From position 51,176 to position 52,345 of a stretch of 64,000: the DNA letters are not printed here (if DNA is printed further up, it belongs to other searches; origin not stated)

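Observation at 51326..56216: TRAP transporter operon ending in two tandem DUF169 paralogues of unknown function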

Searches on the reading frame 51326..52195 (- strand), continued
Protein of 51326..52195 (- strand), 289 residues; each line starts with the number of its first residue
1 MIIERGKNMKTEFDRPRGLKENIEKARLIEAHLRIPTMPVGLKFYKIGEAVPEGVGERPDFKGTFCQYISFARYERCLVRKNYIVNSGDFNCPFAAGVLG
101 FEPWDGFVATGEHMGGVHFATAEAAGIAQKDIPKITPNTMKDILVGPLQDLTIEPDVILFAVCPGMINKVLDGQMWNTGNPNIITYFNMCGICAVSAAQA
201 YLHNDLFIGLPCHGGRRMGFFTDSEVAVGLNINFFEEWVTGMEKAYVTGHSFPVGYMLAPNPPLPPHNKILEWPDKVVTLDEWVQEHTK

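Call 97: fold_search(model_id=the predicted structure, library=pdb)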
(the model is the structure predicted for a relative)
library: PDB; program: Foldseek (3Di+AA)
matches with E <= 10: 169; with E <= 0.001: 0
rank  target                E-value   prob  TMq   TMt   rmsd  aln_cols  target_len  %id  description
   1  2dt9_A                6.9e-02  0.18  0.18  0.28  11.0       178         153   11  Crystal structure of the regulatory subunit of aspartate kinase from Thermus flavus (released 2007-07-17)
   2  3ab4_L                7.4e-02  0.15  0.17  0.26  11.4       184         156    9  Crystal structure of feedback inhibition resistant mutant of aspartate kinase from Corynebacterium glutamicum in compl (released 2010-06-23)
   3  3ab2_F                9.5e-02  0.12  0.17  0.25  12.3       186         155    9  Crystal structure of aspartate kinase from Corynebacterium glutamicum in complex with threonine (released 2010-06-23)
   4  3ab4_B                1.0e-01  0.14  0.18  0.26  12.3       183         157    9  Crystal structure of feedback inhibition resistant mutant of aspartate kinase from Corynebacterium glutamicum in compl (released 2010-06-23)
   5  3aaw_C                1.1e-01  0.11  0.16  0.13  11.8       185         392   10  Crystal structure of aspartate kinase from Corynebacterium glutamicum in complex with lysine and threonine (released 2010-06-23)
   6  3aaw_B                1.2e-01  0.11  0.17  0.24  12.3       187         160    8  Crystal structure of aspartate kinase from Corynebacterium glutamicum in complex with lysine and threonine (released 2010-06-23)
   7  3ab4_I                1.2e-01  0.11  0.16  0.13  12.5       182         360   10  Crystal structure of feedback inhibition resistant mutant of aspartate kinase from Corynebacterium glutamicum in compl (released 2010-06-23)
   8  3ab4_D                1.2e-01  0.11  0.17  0.25  12.6       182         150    9  Crystal structure of feedback inhibition resistant mutant of aspartate kinase from Corynebacterium glutamicum in compl (released 2010-06-23)
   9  3tvi_B                1.5e-01  0.18  0.16  0.11   8.4       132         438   14  Crystal structure of Clostridium acetobutylicum aspartate kinase (CaAK): An important allosteric enzyme for industrial (released 2011-11-09)
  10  3ab2_L                1.5e-01  0.11  0.17  0.25  11.2       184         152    8  Crystal structure of aspartate kinase from Corynebacterium glutamicum in complex with threonine (released 2010-06-23)
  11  3s1t_B                1.5e-01  0.11  0.17  0.25  10.8       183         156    8  Structure of the regulatory domain of aspartokinase (Rv3709c; AK-beta) in complex with threonine from Mycobacterium tu (released 2012-06-13)
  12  3ab2_N                1.7e-01  0.10  0.17  0.25  12.0       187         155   10  Crystal structure of aspartate kinase from Corynebacterium glutamicum in complex with threonine (released 2010-06-23)
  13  4go5                  1.9e-01  0.10  0.17  0.24  11.4       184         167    8  The regulatory subunit of aspartate kinase from Mycobacterium tuberculosis (released 2012-09-05)
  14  2zho_F                2.7e-01  0.10  0.16  0.25  11.6       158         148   10  Crystal structure of the regulatory subunit of aspartate kinase from Thermus thermophilus (ligand free form) (released 2009-02-17)
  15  3ab2_E                3.7e-01  0.07  0.16  0.13  12.2       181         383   10  Crystal structure of aspartate kinase from Corynebacterium glutamicum in complex with threonine (released 2010-06-23)
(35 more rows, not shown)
